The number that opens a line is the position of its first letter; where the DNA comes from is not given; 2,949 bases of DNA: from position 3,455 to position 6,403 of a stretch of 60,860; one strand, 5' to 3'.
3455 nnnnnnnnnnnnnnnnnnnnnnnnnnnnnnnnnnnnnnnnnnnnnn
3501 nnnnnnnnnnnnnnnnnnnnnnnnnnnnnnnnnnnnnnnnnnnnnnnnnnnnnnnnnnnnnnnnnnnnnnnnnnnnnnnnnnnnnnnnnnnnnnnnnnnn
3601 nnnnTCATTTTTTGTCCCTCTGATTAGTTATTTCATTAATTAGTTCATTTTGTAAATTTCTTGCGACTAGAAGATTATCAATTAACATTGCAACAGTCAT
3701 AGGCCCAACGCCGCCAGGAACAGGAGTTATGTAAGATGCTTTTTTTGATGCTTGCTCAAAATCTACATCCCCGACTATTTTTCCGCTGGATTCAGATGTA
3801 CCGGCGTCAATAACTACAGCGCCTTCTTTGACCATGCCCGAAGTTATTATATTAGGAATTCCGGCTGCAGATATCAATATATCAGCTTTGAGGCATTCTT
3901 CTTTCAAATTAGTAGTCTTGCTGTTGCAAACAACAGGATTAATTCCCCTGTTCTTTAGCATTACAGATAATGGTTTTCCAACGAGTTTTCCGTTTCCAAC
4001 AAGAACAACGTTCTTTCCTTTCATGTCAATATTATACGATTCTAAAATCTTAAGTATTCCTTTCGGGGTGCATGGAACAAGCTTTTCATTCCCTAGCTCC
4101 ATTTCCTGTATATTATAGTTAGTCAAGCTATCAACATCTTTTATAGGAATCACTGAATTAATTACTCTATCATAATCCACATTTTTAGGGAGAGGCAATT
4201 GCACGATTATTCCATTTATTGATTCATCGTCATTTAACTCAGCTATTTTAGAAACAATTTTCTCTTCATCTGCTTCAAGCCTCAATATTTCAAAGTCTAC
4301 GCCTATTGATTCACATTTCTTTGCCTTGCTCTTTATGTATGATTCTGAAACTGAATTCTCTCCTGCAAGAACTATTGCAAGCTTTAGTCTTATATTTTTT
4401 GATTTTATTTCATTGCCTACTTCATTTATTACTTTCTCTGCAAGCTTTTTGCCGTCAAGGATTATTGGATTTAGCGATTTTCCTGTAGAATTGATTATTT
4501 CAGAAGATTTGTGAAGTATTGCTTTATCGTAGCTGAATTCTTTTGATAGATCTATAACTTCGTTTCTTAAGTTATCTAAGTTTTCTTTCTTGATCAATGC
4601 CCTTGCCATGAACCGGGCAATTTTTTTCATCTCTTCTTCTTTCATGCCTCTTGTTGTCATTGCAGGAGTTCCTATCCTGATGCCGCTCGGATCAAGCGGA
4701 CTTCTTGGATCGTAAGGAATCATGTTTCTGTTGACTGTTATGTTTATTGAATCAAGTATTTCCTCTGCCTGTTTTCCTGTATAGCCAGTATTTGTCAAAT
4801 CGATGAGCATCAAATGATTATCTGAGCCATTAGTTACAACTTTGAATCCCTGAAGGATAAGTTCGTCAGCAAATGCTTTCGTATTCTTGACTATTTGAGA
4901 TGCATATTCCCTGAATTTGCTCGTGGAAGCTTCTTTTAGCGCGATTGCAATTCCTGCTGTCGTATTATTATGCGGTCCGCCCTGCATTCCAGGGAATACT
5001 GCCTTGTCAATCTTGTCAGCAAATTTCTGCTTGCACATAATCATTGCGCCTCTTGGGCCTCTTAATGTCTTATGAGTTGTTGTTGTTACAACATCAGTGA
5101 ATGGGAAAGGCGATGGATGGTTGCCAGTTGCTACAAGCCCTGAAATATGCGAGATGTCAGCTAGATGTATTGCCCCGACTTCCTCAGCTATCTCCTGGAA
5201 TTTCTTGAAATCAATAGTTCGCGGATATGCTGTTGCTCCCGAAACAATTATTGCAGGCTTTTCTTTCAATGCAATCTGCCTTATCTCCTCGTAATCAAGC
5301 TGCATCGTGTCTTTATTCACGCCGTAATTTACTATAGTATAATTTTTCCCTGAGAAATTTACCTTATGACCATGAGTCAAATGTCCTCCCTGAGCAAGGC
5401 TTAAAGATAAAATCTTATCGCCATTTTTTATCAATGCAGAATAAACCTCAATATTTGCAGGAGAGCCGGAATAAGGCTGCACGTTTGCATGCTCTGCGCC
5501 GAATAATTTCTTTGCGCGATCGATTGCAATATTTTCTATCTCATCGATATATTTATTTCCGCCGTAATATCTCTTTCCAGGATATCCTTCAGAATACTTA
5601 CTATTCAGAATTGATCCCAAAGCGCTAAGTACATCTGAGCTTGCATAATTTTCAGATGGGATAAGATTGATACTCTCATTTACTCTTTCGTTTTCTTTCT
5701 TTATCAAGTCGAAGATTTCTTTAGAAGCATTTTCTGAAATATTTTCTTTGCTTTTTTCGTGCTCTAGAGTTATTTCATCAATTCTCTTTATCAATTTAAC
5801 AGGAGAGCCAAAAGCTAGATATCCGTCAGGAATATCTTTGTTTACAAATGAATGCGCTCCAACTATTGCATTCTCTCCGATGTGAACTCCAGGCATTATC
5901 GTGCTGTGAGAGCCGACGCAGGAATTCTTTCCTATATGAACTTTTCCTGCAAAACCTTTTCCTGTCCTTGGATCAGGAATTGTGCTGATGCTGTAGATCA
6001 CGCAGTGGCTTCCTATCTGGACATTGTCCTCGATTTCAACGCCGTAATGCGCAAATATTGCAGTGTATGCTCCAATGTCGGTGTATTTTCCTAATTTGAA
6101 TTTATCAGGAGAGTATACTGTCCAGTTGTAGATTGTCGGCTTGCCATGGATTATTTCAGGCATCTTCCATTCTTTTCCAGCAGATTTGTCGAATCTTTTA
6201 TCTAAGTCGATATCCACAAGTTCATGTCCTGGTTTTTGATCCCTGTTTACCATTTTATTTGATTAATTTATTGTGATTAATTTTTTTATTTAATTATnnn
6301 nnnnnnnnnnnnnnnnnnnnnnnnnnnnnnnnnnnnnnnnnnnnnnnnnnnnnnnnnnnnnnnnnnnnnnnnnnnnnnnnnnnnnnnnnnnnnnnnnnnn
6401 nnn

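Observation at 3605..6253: Acyltransferase-SHMT-FolD triple fusion: a possible built-in 10-formyl-THF supply line for a sugar N-formyltransferase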

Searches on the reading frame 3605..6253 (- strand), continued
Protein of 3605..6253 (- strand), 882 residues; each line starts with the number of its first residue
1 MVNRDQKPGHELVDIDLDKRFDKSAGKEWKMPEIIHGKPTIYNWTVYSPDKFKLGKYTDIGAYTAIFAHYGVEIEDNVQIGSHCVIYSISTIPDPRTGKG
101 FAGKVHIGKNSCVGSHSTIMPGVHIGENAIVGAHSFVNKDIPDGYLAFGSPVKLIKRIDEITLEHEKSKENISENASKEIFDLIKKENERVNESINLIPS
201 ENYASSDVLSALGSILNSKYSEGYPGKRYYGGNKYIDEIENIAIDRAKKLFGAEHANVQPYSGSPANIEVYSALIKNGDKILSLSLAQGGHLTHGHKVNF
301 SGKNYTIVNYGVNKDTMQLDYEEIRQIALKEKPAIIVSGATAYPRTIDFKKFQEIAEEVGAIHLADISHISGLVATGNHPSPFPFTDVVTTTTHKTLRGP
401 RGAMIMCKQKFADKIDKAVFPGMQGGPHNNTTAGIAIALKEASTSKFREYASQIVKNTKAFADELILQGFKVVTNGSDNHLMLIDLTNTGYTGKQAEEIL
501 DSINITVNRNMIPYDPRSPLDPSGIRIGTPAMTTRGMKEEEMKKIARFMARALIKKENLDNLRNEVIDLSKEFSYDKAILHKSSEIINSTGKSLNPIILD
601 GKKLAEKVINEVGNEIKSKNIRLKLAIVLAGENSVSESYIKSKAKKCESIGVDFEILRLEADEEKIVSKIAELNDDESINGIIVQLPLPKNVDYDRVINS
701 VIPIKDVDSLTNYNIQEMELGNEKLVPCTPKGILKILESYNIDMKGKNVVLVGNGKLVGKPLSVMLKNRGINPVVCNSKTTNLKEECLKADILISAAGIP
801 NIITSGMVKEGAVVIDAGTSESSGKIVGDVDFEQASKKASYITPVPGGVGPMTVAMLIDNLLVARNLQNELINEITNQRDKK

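Call 88: predict_structure(alignment_id=A3)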
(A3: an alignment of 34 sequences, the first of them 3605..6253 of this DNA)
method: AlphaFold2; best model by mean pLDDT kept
length: 882 residues; sequences in the alignment: 34
mean_pLDDT: 74.8   pTM: 0.49
mean pLDDT of the five models: 74.8, 73.7, 72.4, 69.6, 66.6
residues with pLDDT >= 90: 323; 70-90: 242; 50-70: 163; < 50: 154
segments of 3 or more residues with pLDDT < 50: 1-26, 31-45, 84-92, 133-141, 148-154, 163-177, 223-225, 246-263, 294-302, 420-429, 580-595
pLDDT, mean of each block of 10 residues (from residue 1): 31 40 48 39 49 72 55 76 47 49 67 60 64 43 47 51 43 42 70 80 61 53 51 62 46 31 56 76 80 48 70 86 94 89 78 95 89 85 84 78 73 63 43 63 81 93 95 82 90 94 92 83 91 91 97 94 94 70 36 59 90 94 95 75 83 94 97 96 89 94 95 93 91 94 94 91 95 96 97 93 94 85 65 88 71 91 94 83 43
secondary structure, 60 per line:
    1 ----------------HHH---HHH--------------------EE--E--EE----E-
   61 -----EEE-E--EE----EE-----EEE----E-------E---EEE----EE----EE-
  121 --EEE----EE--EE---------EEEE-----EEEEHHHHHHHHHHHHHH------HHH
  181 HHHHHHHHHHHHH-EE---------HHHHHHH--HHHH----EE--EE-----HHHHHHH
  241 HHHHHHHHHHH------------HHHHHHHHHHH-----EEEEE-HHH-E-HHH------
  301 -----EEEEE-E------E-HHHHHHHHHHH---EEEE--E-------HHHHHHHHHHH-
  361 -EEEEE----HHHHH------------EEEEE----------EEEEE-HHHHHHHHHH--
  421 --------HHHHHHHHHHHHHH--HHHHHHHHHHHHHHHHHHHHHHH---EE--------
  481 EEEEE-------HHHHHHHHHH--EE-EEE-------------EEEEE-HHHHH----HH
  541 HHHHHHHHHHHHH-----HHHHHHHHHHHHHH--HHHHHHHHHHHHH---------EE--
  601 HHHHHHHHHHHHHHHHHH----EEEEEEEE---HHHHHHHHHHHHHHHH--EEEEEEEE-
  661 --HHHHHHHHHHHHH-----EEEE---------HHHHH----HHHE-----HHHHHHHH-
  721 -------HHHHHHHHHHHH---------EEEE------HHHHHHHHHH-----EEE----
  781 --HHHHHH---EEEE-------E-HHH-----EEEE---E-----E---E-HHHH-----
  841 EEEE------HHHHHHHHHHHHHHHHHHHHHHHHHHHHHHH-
elements in order (helices of 4 or more, strands of 3 or more residues): E66-68 E86-88 E105-107 E123-125 E145-148 E154-157 H158-171 H178-193 H206-212 H215-218 H234-251 H264-274 E280-284 E306-310 H321-331 E335-338 H349-359 E362-366 H371-375 E388-392 E403-407 H409-418 H429-442 H445-467 E481-485 H493-502 E508-510 E524-528 H530-534 H539-553 H559-572 H575-587 H601-618 E623-630 H634-649 E652-659 H663-675 E681-684 H694-698 H712-719 H728-739 E749-752 H759-768 E774-776 H783-788 E792-795 E813-816 H832-835 E841-844 H851-881

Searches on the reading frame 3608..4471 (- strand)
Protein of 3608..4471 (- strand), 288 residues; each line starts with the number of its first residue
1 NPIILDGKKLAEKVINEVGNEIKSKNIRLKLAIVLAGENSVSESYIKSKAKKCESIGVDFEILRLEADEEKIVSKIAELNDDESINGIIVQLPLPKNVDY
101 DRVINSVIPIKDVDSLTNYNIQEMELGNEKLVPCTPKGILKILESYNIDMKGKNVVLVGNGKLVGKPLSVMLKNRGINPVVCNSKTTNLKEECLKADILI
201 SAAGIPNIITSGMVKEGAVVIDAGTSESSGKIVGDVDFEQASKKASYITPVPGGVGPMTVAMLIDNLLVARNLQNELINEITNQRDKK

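Call 71: search_solved_structures(query=window:3608-4471:-, max_evalue=1e-20, show_alignments=2)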
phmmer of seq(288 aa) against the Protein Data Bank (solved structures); distinct sequences matched with E-value up to 1e-20: 26.
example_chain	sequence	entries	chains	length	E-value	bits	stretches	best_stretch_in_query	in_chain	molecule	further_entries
3p2o_A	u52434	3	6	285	1.1e-73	251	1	4-269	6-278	Bifunctional protein folD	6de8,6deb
8wfc_A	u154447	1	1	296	2.8e-66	226.7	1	4-271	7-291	Bifunctional protein FolD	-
1b0a_A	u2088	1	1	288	6e-65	222.4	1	4-270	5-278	PROTEIN (FOLD BIFUNCTIONAL PROTEIN)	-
5o22_A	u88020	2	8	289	6e-65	222.4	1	4-270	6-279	Bifunctional protein FolD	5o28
5o2a_A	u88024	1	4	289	3e-64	220.1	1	4-270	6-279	Bifunctional protein FolD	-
6ape_A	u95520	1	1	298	1.4e-63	217.9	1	3-274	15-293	Bifunctional protein FolD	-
3l07_A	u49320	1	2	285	1.5e-63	217.8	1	3-268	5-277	Bifunctional protein folD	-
7ehj_A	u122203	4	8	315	9.6e-62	211.9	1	3-272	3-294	Bifunctional methylenetetrahydrofolate dehydrogenase/cyclohydrolase, mitochondrial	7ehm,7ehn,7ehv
5tc4_A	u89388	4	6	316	9.7e-62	211.9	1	3-272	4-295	Bifunctional methylenetetrahydrofolate dehydrogenase/cyclohydrolase, mitochondrial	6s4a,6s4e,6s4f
9is9_A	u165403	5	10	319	1e-61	211.8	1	3-272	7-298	Bifunctional methylenetetrahydrofolate dehydrogenase/cyclohydrolase, mitochondrial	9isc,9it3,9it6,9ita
6jib_A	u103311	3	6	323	1e-61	211.8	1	3-271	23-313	Bifunctional methylenetetrahydrofolate dehydrogenase/cyclohydrolase, mitochondrial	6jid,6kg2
6v6y_A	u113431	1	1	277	5.2e-60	206.2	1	4-272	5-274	Bifunctional protein FolD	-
4a5o_A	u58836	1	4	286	4.6e-57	196.5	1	4-270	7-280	BIFUNCTIONAL PROTEIN FOLD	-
7qei_A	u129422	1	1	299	8.2e-54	185.9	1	3-271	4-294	Probable bifunctional methylenetetrahydrofolate dehydrogenase/cyclohydrolase 2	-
5zf1_A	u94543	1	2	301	8.2e-53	182.6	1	4-273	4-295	5,10-methylenetetrahydrofolate dehydrogenase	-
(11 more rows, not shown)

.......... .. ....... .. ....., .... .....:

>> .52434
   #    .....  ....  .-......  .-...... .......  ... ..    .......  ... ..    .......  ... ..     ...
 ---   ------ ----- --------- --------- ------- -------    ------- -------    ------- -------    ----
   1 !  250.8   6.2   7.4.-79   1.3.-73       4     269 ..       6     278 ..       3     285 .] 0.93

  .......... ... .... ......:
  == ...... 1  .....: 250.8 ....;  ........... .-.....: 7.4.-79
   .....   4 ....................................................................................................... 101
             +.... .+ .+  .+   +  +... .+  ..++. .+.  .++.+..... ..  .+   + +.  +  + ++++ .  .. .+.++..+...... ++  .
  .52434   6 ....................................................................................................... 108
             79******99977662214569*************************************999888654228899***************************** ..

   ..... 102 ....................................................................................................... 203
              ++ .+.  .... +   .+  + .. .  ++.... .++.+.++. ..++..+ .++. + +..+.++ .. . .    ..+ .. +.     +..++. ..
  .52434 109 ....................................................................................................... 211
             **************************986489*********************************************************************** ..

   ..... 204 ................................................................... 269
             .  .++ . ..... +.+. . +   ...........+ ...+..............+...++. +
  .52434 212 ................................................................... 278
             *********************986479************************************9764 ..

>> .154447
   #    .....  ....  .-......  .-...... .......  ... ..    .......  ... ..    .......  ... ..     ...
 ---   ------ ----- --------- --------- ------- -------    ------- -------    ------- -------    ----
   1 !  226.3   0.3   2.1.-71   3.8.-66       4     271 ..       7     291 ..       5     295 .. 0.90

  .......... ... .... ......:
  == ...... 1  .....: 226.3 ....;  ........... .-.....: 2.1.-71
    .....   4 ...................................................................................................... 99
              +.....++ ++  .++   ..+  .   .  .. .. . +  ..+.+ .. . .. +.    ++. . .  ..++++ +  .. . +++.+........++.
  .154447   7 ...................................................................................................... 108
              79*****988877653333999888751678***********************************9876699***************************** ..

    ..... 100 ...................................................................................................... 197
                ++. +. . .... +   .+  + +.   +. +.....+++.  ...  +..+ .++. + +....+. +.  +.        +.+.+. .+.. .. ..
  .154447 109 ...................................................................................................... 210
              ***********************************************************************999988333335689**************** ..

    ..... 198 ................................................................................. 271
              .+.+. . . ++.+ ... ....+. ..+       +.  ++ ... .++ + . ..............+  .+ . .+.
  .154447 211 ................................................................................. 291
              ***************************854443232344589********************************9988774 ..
